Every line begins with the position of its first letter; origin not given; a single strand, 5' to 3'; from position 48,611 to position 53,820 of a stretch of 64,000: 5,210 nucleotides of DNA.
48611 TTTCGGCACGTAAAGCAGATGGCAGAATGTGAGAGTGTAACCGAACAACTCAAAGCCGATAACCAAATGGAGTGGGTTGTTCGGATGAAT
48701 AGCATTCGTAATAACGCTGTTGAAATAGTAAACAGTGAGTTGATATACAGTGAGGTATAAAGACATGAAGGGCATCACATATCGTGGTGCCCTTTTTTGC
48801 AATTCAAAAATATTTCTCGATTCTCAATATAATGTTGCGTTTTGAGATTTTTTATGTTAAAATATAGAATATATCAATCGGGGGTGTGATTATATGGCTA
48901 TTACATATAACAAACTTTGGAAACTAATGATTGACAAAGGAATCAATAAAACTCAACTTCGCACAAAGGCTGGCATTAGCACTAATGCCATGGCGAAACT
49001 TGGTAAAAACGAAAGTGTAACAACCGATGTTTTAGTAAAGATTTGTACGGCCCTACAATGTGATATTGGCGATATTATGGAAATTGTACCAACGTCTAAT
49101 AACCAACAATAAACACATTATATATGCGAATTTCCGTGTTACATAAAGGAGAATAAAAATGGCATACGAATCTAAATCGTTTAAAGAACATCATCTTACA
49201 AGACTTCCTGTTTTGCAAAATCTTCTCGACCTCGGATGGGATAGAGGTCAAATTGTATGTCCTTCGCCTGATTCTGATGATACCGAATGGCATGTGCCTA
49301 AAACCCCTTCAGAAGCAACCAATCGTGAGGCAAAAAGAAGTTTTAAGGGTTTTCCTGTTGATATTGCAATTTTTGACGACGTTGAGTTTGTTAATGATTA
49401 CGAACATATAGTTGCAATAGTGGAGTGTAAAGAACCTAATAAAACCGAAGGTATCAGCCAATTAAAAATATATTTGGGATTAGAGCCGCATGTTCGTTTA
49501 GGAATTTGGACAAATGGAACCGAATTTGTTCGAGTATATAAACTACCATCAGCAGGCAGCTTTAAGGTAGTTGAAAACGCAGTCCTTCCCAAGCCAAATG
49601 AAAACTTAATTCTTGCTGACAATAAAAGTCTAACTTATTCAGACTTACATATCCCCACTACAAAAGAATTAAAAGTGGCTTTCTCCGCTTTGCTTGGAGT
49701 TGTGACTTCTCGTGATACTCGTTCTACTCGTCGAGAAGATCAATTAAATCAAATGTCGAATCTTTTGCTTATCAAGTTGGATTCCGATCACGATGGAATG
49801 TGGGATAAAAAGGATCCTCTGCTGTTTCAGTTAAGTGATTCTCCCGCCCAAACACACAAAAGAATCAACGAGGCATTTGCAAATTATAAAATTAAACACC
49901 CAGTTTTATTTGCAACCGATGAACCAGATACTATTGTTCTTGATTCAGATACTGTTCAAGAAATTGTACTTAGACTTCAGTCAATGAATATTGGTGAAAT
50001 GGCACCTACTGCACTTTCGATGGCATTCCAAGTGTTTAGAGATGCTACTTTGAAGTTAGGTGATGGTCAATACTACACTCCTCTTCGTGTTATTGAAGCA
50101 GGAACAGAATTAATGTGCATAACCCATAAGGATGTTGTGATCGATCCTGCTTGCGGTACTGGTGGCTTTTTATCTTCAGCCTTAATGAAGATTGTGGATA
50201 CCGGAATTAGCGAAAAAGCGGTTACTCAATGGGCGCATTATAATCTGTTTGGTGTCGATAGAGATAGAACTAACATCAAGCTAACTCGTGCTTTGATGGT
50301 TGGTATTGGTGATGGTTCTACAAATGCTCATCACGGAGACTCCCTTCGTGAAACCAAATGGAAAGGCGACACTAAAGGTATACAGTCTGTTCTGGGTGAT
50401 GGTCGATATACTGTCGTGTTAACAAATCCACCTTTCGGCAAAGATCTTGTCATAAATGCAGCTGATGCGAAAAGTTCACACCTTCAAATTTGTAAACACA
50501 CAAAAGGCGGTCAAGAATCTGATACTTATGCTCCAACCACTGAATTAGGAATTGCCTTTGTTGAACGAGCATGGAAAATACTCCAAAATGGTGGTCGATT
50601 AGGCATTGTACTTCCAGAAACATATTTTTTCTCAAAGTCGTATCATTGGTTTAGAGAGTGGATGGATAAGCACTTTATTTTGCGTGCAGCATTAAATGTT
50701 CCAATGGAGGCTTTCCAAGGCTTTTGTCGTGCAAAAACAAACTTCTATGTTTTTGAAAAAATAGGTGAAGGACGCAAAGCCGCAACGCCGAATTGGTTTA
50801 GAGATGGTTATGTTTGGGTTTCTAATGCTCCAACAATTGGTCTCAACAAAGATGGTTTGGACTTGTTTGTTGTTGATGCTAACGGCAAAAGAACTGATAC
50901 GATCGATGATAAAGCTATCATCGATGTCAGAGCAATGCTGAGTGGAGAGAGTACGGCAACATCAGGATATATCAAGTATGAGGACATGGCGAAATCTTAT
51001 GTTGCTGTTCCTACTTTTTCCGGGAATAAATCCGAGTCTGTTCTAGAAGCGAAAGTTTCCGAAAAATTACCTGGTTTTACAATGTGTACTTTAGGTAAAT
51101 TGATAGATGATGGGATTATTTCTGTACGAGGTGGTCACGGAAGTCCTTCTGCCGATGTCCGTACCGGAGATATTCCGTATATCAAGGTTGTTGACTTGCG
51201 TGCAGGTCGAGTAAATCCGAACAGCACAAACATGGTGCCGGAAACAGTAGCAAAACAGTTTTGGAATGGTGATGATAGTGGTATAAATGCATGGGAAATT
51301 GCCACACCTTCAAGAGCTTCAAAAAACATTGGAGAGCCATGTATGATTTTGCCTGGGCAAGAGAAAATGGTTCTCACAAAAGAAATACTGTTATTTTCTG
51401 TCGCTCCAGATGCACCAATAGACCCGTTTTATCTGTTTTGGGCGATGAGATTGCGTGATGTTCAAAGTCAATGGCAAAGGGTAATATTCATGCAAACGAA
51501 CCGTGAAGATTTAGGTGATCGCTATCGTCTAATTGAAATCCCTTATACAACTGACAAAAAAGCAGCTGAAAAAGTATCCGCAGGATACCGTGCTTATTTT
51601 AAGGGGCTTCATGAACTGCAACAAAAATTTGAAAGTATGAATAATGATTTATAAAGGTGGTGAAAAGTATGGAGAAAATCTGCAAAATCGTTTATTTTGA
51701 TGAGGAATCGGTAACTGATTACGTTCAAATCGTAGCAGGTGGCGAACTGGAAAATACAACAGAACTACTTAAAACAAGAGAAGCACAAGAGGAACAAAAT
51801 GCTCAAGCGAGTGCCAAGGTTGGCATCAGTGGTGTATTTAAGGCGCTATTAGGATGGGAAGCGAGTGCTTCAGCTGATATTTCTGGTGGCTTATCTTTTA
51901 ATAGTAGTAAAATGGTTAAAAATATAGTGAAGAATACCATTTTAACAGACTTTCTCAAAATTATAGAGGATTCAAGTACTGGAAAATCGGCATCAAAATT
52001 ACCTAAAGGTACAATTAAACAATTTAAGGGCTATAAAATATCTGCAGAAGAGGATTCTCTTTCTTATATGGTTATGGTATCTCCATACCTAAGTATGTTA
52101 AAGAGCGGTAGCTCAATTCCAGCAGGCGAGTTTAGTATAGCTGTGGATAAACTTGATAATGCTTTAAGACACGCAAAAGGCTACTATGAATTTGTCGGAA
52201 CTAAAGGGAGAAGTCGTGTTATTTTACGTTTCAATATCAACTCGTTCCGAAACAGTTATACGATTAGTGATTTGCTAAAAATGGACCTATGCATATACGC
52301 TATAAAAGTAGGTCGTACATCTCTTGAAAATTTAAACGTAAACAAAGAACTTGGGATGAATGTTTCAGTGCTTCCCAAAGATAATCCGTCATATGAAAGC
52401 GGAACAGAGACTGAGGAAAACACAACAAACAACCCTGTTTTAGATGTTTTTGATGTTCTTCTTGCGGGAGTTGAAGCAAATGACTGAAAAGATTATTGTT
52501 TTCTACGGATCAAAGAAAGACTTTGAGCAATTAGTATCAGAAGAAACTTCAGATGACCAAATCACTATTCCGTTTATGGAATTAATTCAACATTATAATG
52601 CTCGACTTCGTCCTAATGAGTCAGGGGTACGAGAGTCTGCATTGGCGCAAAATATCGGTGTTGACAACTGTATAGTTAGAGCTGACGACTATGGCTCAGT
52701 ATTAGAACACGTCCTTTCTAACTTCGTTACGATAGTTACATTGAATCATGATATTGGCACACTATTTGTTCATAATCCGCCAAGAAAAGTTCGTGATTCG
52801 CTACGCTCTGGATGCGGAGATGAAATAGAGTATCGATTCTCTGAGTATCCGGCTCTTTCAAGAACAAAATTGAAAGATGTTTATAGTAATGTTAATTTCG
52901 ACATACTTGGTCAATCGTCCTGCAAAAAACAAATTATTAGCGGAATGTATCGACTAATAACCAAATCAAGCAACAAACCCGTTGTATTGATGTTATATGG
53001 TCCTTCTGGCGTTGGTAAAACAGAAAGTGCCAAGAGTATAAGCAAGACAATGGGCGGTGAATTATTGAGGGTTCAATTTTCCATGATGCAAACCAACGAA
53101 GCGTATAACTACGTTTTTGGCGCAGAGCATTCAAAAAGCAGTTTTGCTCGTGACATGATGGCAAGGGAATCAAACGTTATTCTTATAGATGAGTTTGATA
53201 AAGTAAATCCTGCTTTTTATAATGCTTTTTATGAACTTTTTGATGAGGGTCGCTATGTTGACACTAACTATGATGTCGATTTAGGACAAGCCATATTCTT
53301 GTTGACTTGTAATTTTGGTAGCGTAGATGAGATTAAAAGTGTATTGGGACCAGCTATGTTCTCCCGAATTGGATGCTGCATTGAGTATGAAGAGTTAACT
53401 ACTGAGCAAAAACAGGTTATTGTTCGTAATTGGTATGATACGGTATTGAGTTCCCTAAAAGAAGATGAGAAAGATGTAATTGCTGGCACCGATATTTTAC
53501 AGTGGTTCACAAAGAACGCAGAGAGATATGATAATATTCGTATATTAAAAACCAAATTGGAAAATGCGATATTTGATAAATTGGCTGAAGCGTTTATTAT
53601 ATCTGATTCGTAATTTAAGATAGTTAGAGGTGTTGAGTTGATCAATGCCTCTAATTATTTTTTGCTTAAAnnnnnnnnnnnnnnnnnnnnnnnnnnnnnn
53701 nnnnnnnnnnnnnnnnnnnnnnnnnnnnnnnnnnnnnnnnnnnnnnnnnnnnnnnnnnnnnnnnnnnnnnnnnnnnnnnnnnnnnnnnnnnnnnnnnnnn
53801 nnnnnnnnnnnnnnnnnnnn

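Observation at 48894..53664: Four-gene, terminator-bounded cargo operon coupling a controller HTH and a Type IIG-like RM fusion to the unknown/AAA+ pair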

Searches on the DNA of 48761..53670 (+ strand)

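Call 74: search_dna_similar(query=window:48761-53670:+, collection=plasmids, mode=distant, max_rows=15)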
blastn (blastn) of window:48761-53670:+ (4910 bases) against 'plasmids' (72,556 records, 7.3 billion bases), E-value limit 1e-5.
Records with a match: 19; places in all: 19; records where one place covers at least 80% of the query: 0.
Best place of each record, by identity: 80-90% 3; 60-80% 16.
By first word of the organism name: Enterococcus 11; Bacillus 4; Lactiplantibacillus 2; Latilactobacillus 1; Levilactobacillus 1.
By predicted mobility (MOB-suite, as given by PLSDB): conjugative 9; non-mobilizable 6; mobilizable 4.
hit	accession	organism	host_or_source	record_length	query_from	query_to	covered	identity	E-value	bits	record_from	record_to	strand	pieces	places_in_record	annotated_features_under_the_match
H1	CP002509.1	Bacillus thuringiensis serovar finitimus YBT-020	-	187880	2924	4490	8%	72.9%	5e-25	197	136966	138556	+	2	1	hypothetical protein (x3)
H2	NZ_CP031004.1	Latilactobacillus curvatus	fermented food product,raw fermented ...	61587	4212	4490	6%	66.3%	8e-10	75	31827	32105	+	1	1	AAA family ATPase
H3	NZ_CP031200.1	Levilactobacillus brevis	-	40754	4212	4490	6%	66.3%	8e-10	75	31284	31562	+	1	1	AAA family ATPase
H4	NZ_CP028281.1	Lactiplantibacillus plantarum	cell culture,Pickled Green Chili Peppers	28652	4212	4490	6%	66.3%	8e-10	75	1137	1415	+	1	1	AAA family ATPase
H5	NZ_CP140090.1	Lactiplantibacillus plantarum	food,Broad bean paste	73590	4212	4490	6%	66.0%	3e-8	71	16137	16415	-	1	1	AAA family ATPase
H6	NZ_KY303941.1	Enterococcus faecalis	fecal material of a Blue whale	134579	4239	4489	5%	69.7%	1e-20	111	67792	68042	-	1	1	AAA family ATPase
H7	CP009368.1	Bacillus cereus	-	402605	4230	4489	3%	83.5%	4e-7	130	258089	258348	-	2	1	AAA domain family protein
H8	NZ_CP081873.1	Bacillus toyonensis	Environment,soil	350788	4230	4489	3%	83.5%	4e-7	130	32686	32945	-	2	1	AAA family ATPase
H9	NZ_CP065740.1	Bacillus tropicus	-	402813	4230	4489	3%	83.5%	4e-7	130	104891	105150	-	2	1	AAA family ATPase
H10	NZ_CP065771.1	Enterococcus faecium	Homo sapiens,Digestive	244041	4404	4489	2%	77.9%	3e-8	71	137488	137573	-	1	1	AAA family ATPase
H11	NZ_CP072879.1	Enterococcus faecium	stream/river surface water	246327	4404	4489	2%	77.9%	3e-8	71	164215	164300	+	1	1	AAA family ATPase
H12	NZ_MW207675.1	Enterococcus faecium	-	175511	4404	4489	2%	77.9%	3e-8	71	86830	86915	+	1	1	AAA family ATPase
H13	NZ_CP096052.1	Enterococcus faecium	nursery pig,cell culture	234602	4404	4489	2%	77.9%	3e-8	71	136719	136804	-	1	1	AAA family ATPase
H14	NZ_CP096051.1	Enterococcus faecium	piglet,cell culture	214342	4404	4489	2%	77.9%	3e-8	71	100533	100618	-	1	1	AAA family ATPase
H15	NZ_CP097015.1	Enterococcus faecium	whole organism,pet food (BARF)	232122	4404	4489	2%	77.9%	3e-8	71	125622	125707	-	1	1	AAA family ATPase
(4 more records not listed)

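Call 75: search_dna_similar(query=window:48761-53670:+, collection=phages, mode=distant, max_rows=10)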
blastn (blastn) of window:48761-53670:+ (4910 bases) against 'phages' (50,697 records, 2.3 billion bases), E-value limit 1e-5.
Records with a match: 3; places in all: 3; records where one place covers at least 80% of the query: 0.
Best place of each record, by identity: 60-80% 3.
By first word of the organism name: Bacteriophage 1; Oscillospirales 1; Erysipelothrix 1.
By host as written in the record: - 1; Oscillospirales 1; Erysipelothrix rhusiopathiae ZJ 1.
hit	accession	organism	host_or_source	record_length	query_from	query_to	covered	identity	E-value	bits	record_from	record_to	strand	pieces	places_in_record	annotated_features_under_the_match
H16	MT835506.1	Bacteriophage sp.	human fecal samples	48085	135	324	4%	68.8%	3e-9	72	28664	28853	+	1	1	record has no annotation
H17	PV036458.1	Oscillospirales phage IMGVR 15609780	Oscillospirales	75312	146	324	4%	69.1%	5e-7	65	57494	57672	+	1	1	hypothetical protein (x2)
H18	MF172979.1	Erysipelothrix phage phi1605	Erysipelothrix rhusiopathiae ZJ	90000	230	324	2%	74.7%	5e-7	64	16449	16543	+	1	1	hypothetical protein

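Call 76: get_annotated_region(hit=H1, flank=6000)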
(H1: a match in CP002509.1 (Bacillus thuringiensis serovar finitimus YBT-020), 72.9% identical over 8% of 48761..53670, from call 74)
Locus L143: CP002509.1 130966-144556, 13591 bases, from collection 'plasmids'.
description: Bacillus thuringiensis serovar finitimus YBT-020 plasmid pBMB26, complete sequence
organism: Bacillus thuringiensis serovar finitimus YBT-020 (NCBI taxid 930170)
taxonomy: Bacteria; Bacillota; Bacilli; Bacillales; Bacillaceae; Bacillus; Bacillus thuringiensis; Bacillus thuringiensis serovar finitimus YBT-020
host: -; source: -; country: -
typing (MOB-suite, as given by PLSDB): non-mobilizable; replicon rep_cluster_164
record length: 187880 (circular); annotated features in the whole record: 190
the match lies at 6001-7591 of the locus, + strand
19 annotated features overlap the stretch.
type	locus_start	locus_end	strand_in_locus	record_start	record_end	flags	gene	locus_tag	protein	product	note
CDS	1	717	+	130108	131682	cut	-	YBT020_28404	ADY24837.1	family 5 extracellular solute-binding protein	-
CDS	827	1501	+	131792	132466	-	-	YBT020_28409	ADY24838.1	hypothetical protein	-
CDS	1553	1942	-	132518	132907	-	-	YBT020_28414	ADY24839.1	hypothetical protein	-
CDS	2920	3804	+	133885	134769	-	-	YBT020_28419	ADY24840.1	hypothetical protein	-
CDS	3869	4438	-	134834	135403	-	-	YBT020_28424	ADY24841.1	hypothetical protein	-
CDS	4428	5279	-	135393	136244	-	-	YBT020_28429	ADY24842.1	hypothetical protein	-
CDS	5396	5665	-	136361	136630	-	-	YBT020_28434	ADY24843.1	putative SinR-like protein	-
CDS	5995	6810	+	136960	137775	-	-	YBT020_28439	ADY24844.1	hypothetical protein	-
CDS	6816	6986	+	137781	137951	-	-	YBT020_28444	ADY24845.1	hypothetical protein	-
CDS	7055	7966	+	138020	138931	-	-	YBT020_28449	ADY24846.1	hypothetical protein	-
CDS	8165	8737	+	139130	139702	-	-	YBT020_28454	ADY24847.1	putative site-specific recombinase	-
CDS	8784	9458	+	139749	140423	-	-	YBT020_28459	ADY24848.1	hypothetical protein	-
CDS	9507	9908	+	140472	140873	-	-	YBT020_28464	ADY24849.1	hypothetical protein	-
CDS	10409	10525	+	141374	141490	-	-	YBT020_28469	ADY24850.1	hypothetical protein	-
CDS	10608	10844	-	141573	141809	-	-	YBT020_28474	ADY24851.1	hypothetical protein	-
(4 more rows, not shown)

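Call 77: get_annotated_region(hit=H6, flank=6000)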
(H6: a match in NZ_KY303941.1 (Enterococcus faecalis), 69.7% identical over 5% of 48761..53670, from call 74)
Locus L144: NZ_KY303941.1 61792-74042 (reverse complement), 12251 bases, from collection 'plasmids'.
description: Enterococcus faecalis strain 3 plasmid pGTC3, complete sequence
organism: Enterococcus faecalis (NCBI taxid 1351)
taxonomy: Bacteria; Bacillota; Bacilli; Lactobacillales; Enterococcaceae; Enterococcus; Enterococcus faecalis
host: -; source: fecal material of a Blue whale; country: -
typing (MOB-suite, as given by PLSDB): conjugative; replicon rep_cluster_181; relaxase MOBP,MOBP; mating-pair formation MPF_T
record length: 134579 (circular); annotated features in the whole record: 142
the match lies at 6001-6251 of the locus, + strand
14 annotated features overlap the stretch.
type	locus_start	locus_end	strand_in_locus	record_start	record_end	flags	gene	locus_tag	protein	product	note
CDS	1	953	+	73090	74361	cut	-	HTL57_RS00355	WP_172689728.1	DNA cytosine methyltransferase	-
CDS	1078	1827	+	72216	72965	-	-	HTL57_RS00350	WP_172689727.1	site-specific DNA-methyltransferase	GO:0009307 - DNA restriction-modification system [Evidence IEA]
CDS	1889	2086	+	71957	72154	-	-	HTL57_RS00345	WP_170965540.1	type II toxin-antitoxin system HicA family toxin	-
CDS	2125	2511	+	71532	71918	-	-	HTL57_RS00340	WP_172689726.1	type II toxin-antitoxin system HicB family antitoxin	-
CDS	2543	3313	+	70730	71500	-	-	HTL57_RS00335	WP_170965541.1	Fic family protein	-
CDS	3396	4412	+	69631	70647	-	-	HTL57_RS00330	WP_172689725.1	hypothetical protein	-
CDS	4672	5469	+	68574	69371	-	-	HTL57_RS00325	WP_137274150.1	DUF6414 family protein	-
CDS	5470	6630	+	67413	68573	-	-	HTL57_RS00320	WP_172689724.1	AAA family ATPase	-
CDS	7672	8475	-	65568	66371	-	-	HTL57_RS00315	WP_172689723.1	AAA family ATPase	-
CDS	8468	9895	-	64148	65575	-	-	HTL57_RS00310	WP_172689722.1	Mu transposase C-terminal domain-containing protein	-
CDS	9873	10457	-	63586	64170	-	-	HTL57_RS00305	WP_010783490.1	recombinase family protein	GO:0006310 - DNA recombination [Evidence IEA]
CDS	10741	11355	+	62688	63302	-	-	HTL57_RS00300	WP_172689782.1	recombinase family protein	GO:0006310 - DNA recombination [Evidence IEA]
CDS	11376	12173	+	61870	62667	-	-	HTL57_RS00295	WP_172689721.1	YdcF family protein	-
CDS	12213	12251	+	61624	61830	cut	-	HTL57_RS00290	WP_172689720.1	hypothetical protein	-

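Call 78: get_annotated_region(hit=H2, flank=6000)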
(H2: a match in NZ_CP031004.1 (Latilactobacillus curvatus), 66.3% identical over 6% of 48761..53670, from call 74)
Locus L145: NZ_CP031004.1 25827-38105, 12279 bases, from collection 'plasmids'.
description: Latilactobacillus curvatus strain TMW 1.1928 plasmid p-1.1928_1, complete sequence
organism: Latilactobacillus curvatus (NCBI taxid 28038)
taxonomy: Bacteria; Bacillota; Bacilli; Lactobacillales; Lactobacillaceae; Latilactobacillus; Latilactobacillus curvatus
host: -; source: fermented food product,raw fermented sausage; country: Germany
typing (MOB-suite, as given by PLSDB): mobilizable; replicon rep_cluster_1328; relaxase MOBQ
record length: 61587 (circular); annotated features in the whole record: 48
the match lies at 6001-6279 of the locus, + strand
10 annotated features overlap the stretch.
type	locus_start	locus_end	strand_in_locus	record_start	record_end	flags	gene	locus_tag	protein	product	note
CDS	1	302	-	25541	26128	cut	-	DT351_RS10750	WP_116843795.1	recombinase family protein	GO:0006310 - DNA recombination [Evidence IEA]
CDS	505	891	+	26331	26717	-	-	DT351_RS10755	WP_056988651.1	hypothetical protein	-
CDS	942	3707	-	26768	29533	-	-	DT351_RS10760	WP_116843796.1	DNA methyltransferase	-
CDS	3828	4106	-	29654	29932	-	-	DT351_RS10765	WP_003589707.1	helix-turn-helix domain-containing protein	-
CDS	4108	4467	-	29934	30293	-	-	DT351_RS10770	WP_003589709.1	type II toxin-antitoxin system RelE/ParE family toxin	-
CDS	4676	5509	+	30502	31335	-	-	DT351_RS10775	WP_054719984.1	DUF6414 family protein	-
CDS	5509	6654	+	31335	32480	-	-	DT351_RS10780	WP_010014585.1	AAA family ATPase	-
CDS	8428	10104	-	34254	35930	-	-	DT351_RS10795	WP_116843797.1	alpha-glucosidase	-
CDS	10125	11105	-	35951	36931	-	-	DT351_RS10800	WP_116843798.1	LacI family DNA-binding transcriptional regulator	-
CDS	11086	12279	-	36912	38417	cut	-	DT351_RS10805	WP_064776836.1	sucrose-6-phosphate hydrolase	-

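Call 79: get_annotated_region(hit=H10, flank=6000)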
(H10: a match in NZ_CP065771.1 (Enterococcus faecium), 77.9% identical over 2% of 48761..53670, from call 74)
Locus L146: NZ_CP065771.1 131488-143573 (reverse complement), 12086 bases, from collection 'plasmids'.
description: Enterococcus faecium strain 17-318 plasmid p17-318_1, complete sequence
organism: Enterococcus faecium (NCBI taxid 1352)
taxonomy: Bacteria; Bacillota; Bacilli; Lactobacillales; Enterococcaceae; Enterococcus; Enterococcus faecium
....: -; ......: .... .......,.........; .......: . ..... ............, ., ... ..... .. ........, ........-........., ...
typing (MOB-suite, as given by PLSDB): conjugative; replicon Inc18,rep_cluster_893; relaxase MOBP,MOBP; mating-pair formation MPF_T
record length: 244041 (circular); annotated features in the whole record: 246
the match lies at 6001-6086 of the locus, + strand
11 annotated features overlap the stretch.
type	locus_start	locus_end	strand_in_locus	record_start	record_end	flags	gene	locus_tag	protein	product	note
CDS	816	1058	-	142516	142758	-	-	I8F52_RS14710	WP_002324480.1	hypothetical protein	-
CDS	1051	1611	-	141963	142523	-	-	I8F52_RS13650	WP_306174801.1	SinI family restriction endonuclease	GO:0009307 - DNA restriction-modification system [Evidence IEA]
CDS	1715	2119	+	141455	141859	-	tnpA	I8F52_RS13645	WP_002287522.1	IS200/IS605-like element ISEfa4 family transposase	-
CDS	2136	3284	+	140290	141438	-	tnpB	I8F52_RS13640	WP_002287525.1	IS200/IS605 family element RNA-guided endonuclease TnpB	-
CDS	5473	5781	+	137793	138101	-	-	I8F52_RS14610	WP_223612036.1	hypothetical protein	-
CDS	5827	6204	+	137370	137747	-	-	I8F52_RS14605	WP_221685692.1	AAA family ATPase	-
CDS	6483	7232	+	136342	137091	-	-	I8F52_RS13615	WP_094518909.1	phospholipase D-like domain-containing protein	-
CDS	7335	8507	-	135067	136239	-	-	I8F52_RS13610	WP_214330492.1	IS256 family transposase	-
CDS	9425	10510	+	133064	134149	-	-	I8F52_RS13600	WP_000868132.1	tyrosine-type recombinase/integrase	GO:0015074 - DNA integration [Evidence IEA]; GO:0006310 - DNA recombination [Evidence IEA]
CDS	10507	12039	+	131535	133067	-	-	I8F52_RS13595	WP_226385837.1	site-specific integrase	GO:0015074 - DNA integration [Evidence IEA]; GO:0006310 - DNA recombination [Evidence IEA]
CDS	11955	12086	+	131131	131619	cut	-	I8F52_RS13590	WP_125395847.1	AraC family transcriptional regulator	-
